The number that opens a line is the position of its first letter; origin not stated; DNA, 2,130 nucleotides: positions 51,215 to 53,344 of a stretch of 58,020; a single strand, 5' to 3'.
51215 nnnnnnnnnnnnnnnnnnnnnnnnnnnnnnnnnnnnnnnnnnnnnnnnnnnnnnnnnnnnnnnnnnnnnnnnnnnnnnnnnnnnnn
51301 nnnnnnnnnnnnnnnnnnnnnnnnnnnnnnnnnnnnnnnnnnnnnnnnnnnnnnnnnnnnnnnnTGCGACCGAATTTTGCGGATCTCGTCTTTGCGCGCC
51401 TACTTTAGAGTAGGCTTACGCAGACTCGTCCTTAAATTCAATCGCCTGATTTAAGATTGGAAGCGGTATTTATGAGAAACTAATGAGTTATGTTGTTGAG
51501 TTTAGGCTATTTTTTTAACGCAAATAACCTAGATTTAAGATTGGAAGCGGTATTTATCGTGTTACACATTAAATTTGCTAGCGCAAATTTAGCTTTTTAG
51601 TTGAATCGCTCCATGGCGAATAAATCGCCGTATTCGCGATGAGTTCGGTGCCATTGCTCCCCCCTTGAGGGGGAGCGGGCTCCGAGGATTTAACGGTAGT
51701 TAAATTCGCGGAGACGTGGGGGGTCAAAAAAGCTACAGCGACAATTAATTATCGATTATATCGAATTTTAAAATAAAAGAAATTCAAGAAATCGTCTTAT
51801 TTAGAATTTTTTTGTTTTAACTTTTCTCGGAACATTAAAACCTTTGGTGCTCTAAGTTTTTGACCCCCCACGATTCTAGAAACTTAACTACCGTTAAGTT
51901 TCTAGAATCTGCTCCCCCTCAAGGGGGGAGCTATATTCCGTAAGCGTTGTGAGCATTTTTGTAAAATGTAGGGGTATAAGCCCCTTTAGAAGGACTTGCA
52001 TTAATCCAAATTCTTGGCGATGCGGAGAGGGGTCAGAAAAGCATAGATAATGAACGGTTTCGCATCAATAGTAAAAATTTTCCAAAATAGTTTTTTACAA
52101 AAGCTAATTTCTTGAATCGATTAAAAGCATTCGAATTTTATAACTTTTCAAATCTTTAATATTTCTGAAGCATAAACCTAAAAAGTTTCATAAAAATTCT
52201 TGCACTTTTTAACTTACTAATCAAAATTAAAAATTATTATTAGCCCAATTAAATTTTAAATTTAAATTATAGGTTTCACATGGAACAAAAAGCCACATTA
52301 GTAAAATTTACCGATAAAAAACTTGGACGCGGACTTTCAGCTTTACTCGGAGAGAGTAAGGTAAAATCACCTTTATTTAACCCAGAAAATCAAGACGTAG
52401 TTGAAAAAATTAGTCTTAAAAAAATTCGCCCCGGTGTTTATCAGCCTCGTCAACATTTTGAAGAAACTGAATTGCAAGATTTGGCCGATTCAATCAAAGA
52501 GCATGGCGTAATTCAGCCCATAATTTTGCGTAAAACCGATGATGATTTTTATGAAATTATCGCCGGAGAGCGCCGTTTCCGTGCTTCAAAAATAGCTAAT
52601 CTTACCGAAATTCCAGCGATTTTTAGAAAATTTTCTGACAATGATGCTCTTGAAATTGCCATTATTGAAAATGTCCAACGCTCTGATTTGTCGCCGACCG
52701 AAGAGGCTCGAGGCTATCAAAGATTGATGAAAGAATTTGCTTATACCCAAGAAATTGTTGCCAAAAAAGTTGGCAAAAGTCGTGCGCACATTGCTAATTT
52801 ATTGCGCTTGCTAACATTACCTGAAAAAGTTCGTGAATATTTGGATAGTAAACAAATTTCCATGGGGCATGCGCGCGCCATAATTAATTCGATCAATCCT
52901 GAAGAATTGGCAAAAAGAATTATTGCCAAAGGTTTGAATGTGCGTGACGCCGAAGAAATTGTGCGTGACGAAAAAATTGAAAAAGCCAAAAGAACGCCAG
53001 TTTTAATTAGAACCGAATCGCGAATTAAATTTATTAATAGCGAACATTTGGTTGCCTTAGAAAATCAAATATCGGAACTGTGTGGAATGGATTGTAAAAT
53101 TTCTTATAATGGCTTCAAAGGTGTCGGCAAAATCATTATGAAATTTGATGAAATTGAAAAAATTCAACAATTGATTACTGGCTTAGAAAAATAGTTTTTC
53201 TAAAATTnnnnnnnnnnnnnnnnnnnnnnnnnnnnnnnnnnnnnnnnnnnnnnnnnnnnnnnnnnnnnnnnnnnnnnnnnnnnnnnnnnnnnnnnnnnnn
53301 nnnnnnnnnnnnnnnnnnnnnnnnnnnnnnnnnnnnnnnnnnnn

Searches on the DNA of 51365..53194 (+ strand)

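Call 26: search_rna_families(source=window, start=51365, end=52280, threshold=evalue, max_evalue=5)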
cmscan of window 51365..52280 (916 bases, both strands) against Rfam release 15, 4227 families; matches with E-value up to 5: 12.
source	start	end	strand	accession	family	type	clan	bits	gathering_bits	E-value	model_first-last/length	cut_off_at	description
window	51862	51933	-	RF01762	whalefall-1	Gene; sRNA;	-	24.5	37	0.00067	1-56/56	no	Whalefall-1 RNA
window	51705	51881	+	RF04128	MIR8562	Gene; miRNA;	-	22.4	211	0.11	1-242/242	no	MIR8562 microRNA precursor family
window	51365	51435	+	RF02821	V_IGR5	Gene; sRNA;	-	20.5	75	1.8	40-114/114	5'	Vibrio RNA IGR5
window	52043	52112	+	RF02077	STnc220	Gene; sRNA;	-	19.5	60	2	1-79/79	no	Salmonella enterica sRNA STnc220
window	51872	51932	-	RF02763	IsrM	Gene; sRNA;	-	19.1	376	0.005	1-329/329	no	IsrM sRNA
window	51795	51837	-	RF02925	6A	Gene; sRNA;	-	18.4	41.2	1.9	1-52/52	no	6A RNA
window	51871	51911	-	RF04157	MIR9486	Gene; miRNA;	-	15.8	100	4.6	1-119/119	no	MIR9486 microRNA precursor family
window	51898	51934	-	RF01370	CRISPR-DR57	Gene; CRISPR;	-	15.2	39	3.8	1-37/37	no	CRISPR RNA direct repeat element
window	51696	51809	+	RF01822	RsaJ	Gene; sRNA;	-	13.7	100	1.4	1-287/287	no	RNA Staph. aureus A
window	51870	51913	+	RF02616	SSRC8_2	Gene; sRNA;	-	11.8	72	1.2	1-281/281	no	Streptococcus sRNA 8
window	51870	51909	-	RF02616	SSRC8_2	Gene; sRNA;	-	11.7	72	1.3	1-281/281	no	Streptococcus sRNA 8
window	51874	51935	+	RF02763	IsrM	Gene; sRNA;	-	9.7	376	4.4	1-329/329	no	IsrM sRNA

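Call 27: search_rna_families(source=window, start=51840, end=51960, threshold=evalue, max_evalue=1, show_alignments=2)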
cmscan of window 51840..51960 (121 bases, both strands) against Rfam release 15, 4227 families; matches with E-value up to 1: 4.
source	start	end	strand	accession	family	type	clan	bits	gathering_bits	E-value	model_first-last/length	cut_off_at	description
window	51862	51933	-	RF01762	whalefall-1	Gene; sRNA;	-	24.5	37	8.9e-05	1-56/56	no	Whalefall-1 RNA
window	51849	51932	+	RF02568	UptR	Gene; sRNA;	-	18.4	100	0.38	1-92/92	no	Escherichia coli small RNA (uptR) gene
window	51869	51903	+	RF02273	FsrA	Gene;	-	17.5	80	0.088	44-83/83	no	FsrA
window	51898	51934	-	RF01370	CRISPR-DR57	Gene; CRISPR;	-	15.2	39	0.5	1-37/37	no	CRISPR RNA direct repeat element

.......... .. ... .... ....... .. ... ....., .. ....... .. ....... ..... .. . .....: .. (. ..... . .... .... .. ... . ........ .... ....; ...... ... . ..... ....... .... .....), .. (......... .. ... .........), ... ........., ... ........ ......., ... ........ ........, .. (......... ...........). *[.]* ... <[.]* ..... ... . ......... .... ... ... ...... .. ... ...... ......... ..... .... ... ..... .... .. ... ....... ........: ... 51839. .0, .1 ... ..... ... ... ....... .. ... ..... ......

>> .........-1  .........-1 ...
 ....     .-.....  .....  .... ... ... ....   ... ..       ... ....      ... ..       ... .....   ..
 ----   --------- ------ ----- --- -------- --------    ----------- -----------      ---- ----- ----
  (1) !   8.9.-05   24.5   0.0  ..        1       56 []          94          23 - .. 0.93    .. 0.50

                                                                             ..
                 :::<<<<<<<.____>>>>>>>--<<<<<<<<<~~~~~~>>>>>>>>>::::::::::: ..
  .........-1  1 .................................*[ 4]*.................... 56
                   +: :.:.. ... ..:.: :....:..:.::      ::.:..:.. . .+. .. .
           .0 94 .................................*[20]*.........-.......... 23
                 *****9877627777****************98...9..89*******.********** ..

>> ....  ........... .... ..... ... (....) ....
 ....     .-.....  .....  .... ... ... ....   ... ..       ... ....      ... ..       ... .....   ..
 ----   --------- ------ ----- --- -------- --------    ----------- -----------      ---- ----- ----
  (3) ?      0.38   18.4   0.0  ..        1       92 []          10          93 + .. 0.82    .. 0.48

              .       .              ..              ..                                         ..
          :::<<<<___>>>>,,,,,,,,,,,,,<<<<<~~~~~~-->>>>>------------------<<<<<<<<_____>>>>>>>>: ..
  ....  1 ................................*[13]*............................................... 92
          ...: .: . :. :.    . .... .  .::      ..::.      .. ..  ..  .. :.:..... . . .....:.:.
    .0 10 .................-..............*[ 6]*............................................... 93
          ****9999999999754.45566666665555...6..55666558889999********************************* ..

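Call 88: search_with_rna_model(model_id=R1, sources=[L281, L282, L283, L284, L285, L286], max_evalue=0.01)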
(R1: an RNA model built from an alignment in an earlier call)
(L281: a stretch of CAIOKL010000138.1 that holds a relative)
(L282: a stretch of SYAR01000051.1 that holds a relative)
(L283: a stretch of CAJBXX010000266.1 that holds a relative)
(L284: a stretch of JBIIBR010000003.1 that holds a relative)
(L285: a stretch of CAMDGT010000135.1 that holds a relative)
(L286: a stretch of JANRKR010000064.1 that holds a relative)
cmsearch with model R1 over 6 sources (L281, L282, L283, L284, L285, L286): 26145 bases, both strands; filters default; matches with E-value up to 0.01: 1.
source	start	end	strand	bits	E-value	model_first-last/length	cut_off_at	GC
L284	2206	2288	+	38.7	2.4e-08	1-86/86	no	0.46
